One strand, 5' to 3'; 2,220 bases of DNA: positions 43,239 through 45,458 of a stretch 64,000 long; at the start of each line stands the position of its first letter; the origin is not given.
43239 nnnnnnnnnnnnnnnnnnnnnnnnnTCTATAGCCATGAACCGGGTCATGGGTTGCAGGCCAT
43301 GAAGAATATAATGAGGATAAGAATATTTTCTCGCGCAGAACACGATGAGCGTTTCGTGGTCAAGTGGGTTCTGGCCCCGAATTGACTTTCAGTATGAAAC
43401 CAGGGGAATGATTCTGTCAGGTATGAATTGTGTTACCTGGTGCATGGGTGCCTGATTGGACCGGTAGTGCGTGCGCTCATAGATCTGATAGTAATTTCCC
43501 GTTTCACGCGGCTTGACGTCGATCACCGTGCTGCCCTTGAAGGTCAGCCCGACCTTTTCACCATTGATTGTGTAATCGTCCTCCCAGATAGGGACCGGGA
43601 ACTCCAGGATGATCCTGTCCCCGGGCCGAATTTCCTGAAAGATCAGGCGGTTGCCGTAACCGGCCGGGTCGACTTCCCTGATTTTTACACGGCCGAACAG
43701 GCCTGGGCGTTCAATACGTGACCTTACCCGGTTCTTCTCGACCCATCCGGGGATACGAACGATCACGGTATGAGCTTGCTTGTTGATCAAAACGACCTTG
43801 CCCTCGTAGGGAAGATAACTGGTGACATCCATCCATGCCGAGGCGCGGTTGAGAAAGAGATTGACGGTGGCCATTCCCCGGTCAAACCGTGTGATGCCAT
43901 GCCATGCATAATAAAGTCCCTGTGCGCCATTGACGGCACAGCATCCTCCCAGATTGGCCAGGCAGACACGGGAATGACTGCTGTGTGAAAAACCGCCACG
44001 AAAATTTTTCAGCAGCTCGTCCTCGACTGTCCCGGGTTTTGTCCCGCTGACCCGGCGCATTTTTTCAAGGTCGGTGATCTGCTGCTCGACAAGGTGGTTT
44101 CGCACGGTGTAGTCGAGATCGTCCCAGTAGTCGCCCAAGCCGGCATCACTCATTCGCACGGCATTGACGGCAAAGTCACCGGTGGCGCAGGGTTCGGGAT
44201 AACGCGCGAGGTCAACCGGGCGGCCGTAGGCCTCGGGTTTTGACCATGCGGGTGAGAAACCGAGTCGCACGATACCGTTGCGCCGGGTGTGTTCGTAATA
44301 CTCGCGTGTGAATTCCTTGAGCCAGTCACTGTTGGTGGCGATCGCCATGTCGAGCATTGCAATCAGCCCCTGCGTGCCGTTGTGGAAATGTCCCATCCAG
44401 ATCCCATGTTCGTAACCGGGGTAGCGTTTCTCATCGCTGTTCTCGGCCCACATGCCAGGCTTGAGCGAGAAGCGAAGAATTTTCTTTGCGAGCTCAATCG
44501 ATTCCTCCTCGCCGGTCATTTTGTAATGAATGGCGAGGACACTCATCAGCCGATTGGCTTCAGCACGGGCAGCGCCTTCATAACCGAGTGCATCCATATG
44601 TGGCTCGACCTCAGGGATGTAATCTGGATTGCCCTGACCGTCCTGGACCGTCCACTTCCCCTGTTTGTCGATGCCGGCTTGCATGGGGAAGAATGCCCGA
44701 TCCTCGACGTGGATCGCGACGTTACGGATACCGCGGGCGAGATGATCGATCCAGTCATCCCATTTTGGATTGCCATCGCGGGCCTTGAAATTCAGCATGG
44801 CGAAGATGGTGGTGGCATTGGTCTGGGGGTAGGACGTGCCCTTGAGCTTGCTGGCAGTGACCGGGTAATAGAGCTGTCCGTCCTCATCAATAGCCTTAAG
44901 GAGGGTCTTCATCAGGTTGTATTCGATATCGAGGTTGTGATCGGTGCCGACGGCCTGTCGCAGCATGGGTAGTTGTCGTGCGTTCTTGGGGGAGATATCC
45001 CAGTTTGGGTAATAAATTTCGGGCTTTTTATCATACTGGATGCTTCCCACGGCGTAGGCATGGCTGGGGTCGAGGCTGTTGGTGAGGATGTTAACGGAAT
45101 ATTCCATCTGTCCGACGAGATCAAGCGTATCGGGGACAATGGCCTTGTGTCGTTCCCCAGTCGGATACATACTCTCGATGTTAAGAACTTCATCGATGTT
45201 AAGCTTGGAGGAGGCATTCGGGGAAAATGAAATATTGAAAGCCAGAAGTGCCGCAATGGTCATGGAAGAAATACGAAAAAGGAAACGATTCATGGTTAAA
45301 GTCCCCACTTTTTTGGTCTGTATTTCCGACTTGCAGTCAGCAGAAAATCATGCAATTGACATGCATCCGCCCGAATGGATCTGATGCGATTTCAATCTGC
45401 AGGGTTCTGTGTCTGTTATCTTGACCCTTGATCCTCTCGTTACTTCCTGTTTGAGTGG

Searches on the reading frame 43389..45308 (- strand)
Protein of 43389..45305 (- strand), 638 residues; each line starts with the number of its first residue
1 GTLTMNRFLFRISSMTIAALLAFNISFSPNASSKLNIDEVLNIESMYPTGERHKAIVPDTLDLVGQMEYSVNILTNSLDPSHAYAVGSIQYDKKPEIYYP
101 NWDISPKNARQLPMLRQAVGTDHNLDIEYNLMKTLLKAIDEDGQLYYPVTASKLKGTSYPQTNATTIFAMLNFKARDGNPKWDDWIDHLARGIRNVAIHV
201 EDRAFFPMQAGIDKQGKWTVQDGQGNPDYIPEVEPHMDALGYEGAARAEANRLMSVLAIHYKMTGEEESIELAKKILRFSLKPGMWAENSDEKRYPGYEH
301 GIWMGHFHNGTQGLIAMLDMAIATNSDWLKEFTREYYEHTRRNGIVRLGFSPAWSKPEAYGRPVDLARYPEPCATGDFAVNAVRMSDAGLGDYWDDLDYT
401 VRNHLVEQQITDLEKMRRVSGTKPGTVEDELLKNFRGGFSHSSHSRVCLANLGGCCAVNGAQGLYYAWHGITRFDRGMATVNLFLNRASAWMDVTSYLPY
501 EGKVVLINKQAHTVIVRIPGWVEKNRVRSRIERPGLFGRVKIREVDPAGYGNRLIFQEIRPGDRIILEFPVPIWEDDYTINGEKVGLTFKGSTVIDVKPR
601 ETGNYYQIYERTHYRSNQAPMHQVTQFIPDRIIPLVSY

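Call 5: search_protein_families(library=pfam, proteins=[window:43389-45305:-], max_evalue=0.01)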
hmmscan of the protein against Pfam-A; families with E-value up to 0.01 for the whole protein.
window:43389-45305:- (638 aa): 0 families

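Call 6: search_protein_families(library=ncbifam, proteins=[window:43389-45305:-], max_evalue=0.1)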
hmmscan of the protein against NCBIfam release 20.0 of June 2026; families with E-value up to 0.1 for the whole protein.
window:43389-45305:- (638 aa): 1 family
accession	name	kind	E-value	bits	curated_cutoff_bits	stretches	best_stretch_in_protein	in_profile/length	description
NF049879.1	AcerHdlse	equivalog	0.015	13.8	950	0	494-529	466-505/657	aceric acid hydrolase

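Call 51: search_solved_structures(query=A2, max_evalue=1, show_alignments=2)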
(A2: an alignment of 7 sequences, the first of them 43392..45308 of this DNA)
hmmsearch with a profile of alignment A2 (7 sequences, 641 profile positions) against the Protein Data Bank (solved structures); distinct sequences matched with E-value up to 1: 6.
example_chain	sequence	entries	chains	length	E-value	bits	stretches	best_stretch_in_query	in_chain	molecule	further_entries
5zig_A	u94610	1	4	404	0.015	17.1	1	259-327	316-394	Cellobiose 2-epimerase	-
5opj_A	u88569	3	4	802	0.015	17.1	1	482-578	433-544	Rhamnogalacturonan lyase | Acetyl-CoA carboxylase, biotin carboxylase | Glycosyl hydrolase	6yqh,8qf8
3vw5_A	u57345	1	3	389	0.099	14.3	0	262-298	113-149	Cellobiose 2-epimerase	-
3wre_A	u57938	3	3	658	0.38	12.4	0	265-289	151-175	Non-reducing end beta-L-arabinofuranosidase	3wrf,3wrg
7exu_A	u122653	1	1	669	0.39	12.4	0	265-289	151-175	Non-reducing end beta-L-arabinofuranosidase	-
3wkw_A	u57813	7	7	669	0.41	12.3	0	265-289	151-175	Non-reducing end beta-L-arabinofuranosidase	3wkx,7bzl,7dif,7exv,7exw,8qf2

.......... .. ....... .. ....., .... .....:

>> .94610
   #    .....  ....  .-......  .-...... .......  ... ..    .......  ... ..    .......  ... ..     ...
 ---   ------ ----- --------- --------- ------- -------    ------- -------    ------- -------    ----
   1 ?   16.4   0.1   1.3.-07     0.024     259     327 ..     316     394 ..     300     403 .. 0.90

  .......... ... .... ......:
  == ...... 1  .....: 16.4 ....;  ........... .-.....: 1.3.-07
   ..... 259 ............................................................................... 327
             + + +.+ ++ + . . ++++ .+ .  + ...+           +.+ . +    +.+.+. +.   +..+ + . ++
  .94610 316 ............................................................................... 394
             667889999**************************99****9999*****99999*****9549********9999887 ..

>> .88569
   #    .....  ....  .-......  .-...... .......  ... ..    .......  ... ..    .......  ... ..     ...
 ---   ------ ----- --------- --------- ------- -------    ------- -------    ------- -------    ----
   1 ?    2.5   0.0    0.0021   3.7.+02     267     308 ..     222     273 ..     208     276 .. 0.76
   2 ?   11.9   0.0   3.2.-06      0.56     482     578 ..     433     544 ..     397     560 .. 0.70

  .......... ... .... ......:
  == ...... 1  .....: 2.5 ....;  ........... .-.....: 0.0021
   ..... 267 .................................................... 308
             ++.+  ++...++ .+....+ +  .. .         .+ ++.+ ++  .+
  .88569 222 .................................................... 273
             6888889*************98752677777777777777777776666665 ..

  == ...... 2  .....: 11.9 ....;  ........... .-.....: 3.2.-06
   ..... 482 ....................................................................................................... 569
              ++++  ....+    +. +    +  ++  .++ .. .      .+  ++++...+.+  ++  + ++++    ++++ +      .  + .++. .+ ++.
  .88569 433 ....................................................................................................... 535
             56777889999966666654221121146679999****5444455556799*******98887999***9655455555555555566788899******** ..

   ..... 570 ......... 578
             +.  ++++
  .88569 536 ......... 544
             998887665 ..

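Call 58: find_homologous_proteins(query=window:43392-45308:-)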
Query window:43392-45308:- (639 aa): 350 proteins with E <= 0.001 among 7450 candidates; the best 120 are listed.
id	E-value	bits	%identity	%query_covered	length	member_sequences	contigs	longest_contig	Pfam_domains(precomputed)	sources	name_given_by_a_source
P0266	0.0e+0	1077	72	99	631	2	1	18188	-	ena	-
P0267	0.0e+0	1047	73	96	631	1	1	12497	-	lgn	-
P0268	0.0e+0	1016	68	98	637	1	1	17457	-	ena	-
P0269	4.0e-279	946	100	63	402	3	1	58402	-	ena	-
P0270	3.8e-257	873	61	97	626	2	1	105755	-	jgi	jgi:hypothetical protein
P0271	1.5e-250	851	58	98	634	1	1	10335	-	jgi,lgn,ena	-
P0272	3.4e-231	787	56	95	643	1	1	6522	-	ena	-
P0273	7.0e-230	783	55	98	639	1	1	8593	-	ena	-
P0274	8.2e-228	776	55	99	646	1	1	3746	-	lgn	-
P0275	2.4e-226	771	56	95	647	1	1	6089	-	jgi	jgi:hypothetical protein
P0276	5.8e-224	763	54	98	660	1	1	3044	-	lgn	-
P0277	1.3e-223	762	54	98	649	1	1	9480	-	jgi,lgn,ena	-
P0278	2.2e-223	762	53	97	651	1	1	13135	PF07944.19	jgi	jgi:hypothetical protein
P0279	2.4e-223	761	55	94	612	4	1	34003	-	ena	-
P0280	5.9e-221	753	53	95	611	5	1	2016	-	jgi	jgi:hypothetical protein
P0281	5.5e-219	747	54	97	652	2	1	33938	PF07944.19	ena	-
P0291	1.7e-200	686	49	95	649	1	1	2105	PF07944.19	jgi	jgi:hypothetical protein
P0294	2.9e-191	655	54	83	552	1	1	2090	PF07944.19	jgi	jgi:hypothetical protein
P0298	1.5e-190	653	48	96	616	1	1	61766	PF07944.19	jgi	jgi:hypothetical protein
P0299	1.4e-188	646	48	100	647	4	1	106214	PF07944.19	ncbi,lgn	-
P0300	1.8e-188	646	49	94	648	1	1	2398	PF07944.19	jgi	jgi:hypothetical protein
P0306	1.2e-181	624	45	98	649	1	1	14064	PF07944.19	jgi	jgi:hypothetical protein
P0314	1.3e-176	607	47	92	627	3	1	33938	PF20736.3,PF07944.19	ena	-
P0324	1.1e-164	568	47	93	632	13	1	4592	PF20736.3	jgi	jgi:hypothetical protein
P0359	2.7e-151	523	41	98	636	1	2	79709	PF20736.3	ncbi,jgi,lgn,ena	-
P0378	2.3e-148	514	42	95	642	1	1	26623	PF20736.3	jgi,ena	-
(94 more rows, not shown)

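Call 60: search_solved_structures(query=A3, max_evalue=1, show_alignments=2)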
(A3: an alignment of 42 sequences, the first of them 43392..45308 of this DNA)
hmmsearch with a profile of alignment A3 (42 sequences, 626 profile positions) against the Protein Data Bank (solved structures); distinct sequences matched with E-value up to 1: 2.
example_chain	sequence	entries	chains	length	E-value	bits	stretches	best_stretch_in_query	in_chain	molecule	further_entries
6ex6_B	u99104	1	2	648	0.0084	17.7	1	254-404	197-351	Six-hairpin glycosidase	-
4qjy_A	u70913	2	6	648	0.6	11.6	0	509-561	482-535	GH127 beta-L-arabinofuranosidase | GH127 beta-L-arabinofuranoside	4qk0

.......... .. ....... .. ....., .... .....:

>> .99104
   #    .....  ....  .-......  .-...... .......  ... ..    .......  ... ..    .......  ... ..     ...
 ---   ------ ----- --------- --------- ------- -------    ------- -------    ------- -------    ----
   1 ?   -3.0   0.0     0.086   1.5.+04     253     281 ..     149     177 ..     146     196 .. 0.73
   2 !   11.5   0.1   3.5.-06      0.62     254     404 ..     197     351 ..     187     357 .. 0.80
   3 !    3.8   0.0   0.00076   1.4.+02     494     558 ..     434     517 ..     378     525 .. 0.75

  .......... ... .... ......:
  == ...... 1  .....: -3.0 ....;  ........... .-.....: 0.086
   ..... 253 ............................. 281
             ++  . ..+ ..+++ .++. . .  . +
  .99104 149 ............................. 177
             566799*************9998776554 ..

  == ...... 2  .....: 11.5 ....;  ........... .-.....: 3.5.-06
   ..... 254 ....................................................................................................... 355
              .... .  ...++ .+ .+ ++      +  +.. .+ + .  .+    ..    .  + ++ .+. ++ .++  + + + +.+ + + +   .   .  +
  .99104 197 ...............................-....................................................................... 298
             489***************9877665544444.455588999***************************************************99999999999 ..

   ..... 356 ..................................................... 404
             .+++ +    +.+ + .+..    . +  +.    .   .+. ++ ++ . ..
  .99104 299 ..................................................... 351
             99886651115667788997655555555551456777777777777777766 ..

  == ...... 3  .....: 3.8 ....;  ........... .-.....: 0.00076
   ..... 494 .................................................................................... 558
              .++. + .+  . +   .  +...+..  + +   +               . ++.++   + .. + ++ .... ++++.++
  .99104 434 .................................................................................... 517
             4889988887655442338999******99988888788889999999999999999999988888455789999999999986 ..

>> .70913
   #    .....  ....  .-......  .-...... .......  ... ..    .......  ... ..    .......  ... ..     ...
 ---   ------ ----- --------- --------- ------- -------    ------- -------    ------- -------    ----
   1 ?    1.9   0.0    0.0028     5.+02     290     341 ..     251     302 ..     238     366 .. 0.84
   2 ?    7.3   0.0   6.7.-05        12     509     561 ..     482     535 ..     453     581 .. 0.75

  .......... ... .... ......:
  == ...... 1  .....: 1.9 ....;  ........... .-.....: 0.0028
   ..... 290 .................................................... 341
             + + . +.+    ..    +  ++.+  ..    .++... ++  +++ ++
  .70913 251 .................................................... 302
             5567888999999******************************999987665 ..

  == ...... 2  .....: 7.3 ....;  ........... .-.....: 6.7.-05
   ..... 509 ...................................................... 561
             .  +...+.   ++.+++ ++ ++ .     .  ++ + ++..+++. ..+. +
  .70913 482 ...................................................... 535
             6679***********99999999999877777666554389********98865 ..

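Call 69: predict_structure(alignment_id=A3)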
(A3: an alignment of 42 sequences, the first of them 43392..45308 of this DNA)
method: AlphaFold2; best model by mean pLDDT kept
length: 639 residues; sequences in the alignment: 42
mean_pLDDT: 90.1   pTM: 0.90
mean pLDDT of the five models: 90.1, 90.0, 89.9, 89.7, 88.5
residues with pLDDT >= 90: 470; 70-90: 115; 50-70: 45; < 50: 9
segments of 3 or more residues with pLDDT < 50: 28-32
pLDDT, mean of each block of 10 residues (from residue 1): 54 70 57 74 96 95 95 97 95 89 94 96 97 98 96 91 96 96 97 97 92 93 62 83 68 94 97 97 80 58 80 89 95 91 87 85 84 93 95 96 95 96 96 96 91 91 97 96 97 96 98 98 95 93 96 96 98 94 91 95 92 93 95 82
secondary structure, 60 per line:
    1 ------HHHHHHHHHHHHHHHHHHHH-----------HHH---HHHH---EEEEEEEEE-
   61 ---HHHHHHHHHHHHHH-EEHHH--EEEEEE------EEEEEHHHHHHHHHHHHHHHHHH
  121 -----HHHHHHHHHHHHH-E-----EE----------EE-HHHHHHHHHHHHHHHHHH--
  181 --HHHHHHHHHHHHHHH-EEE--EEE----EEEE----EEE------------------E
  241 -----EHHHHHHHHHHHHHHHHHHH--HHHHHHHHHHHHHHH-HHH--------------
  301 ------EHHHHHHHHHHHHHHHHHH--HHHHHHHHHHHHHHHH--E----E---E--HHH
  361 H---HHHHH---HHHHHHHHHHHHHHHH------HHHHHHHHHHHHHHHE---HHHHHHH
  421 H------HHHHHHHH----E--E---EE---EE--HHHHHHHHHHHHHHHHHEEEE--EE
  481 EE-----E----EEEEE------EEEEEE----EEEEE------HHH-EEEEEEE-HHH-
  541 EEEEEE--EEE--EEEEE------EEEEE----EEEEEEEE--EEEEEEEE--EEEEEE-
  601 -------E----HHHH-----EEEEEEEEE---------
elements in order: H7-26 H44-47 E51-59 H64-77 E86-91 E98-102 H103-120 H126-138 H161-178 H183-197 E199-201 E204-206 E211-214 E219-221 H247-265 H268-282 H308-325 H328-343 H358-361 H365-369 H373-388 H395-409 H414-421 H428-435 H456-472 E473-476 E479-482 E493-497 E504-509 E514-518 E529-535 E541-546 E549-551 E554-558 E565-569 E574-581 E584-591 E594-599 H613-616 E622-630

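Call 73: fold_search(model_id=the predicted structure, library=pdb)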
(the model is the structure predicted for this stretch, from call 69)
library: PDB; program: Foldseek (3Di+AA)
matches with E <= 10: 1000; with E <= 0.001: 126
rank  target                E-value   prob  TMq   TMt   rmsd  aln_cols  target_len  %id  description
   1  6yqh                  1.3e-13  1.00  0.52  0.44   8.0       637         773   14  GH146 beta-L-arabinofuranosidase bound to covalent inhibitor (released 2021-01-27)
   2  4qjy_A                1.6e-13  1.00  0.50  0.51  10.1       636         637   13  Crystal structure of native Ara127N, a GH127 beta-L-arabinofuranosidase from Geobacillus Stearothermophilus T6 (released 2015-06-10)
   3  5opj                  1.8e-13  1.00  0.53  0.45   6.9       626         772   14  Beta-L-arabinofuranosidase (released 2018-02-28)
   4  4qk0_A                4.5e-13  1.00  0.47  0.48  10.9       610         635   15  Crystal structure of Ara127N-Se, a GH127 beta-L-arabinofuranosidase from Geobacillus Stearothermophilus T6 (released 2015-06-10)
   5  8qf8_B                5.7e-13  1.00  0.52  0.44   7.4       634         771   14  GH146 beta-L-arabinofuranosidase from Bacteroides thetaioatomicron in complex with beta-l-arabinofurano cyclophellitol (released 2023-12-13)
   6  8qf8_A                6.2e-13  1.00  0.52  0.44   8.0       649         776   14  GH146 beta-L-arabinofuranosidase from Bacteroides thetaioatomicron in complex with beta-l-arabinofurano cyclophellitol (released 2023-12-13)
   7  5mqo                  1.9e-11  1.00  0.53  0.55   7.4       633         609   13  Glycoside hydrolase BT_1003 (released 2017-03-22)
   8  3wrg                  2.0e-11  1.00  0.47  0.46  11.0       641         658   13  The complex structure of HypBA1 with L-arabinose (released 2014-09-03)
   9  3wrf                  6.2e-11  1.00  0.47  0.47   8.9       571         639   12  The crystal structure of native HypBA1 from Bifidobacterium longum JCM 1217 (released 2014-09-03)
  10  6ex6_A                7.5e-11  1.00  0.50  0.50   8.4       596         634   14  The GH127, Beta-arabinofuranosidase, BT3674 (released 2018-11-21)
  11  7exw                  9.0e-11  1.00  0.48  0.48   9.9       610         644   12  GH127 beta-L-arabinofuranosidase HypBA1 covalently complexed with alpha-L-arabinofuranosylamide (released 2021-11-17)
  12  6ex6_B                1.1e-10  1.00  0.49  0.50   8.5       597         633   14  The GH127, Beta-arabinofuranosidase, BT3674 (released 2018-11-21)
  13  8qf2                  1.1e-10  1.00  0.48  0.47  10.7       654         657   12  Beta-L-Arabinofurano-cyclitol Aziridines are Cysteine-directed Broad-spectrum Inhibitors and Activity-based Probes for R (released 2023-12-13)
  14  7exu                  1.2e-10  1.00  0.44  0.43  13.1       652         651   14  GH127 beta-L-arabinofuranosidase HypBA1 E322Q mutant complexed with p-nitrophenyl beta-L-arabinofuranoside (released 2021-11-17)
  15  7dif                  1.6e-10  1.00  0.47  0.46  10.7       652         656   12  GH127 beta-L-arabinofuranosidase HypBA1 covalently complexed with beta-L-arabinofuranose-configured cyclophellitol at 1. (released 2021-01-27)
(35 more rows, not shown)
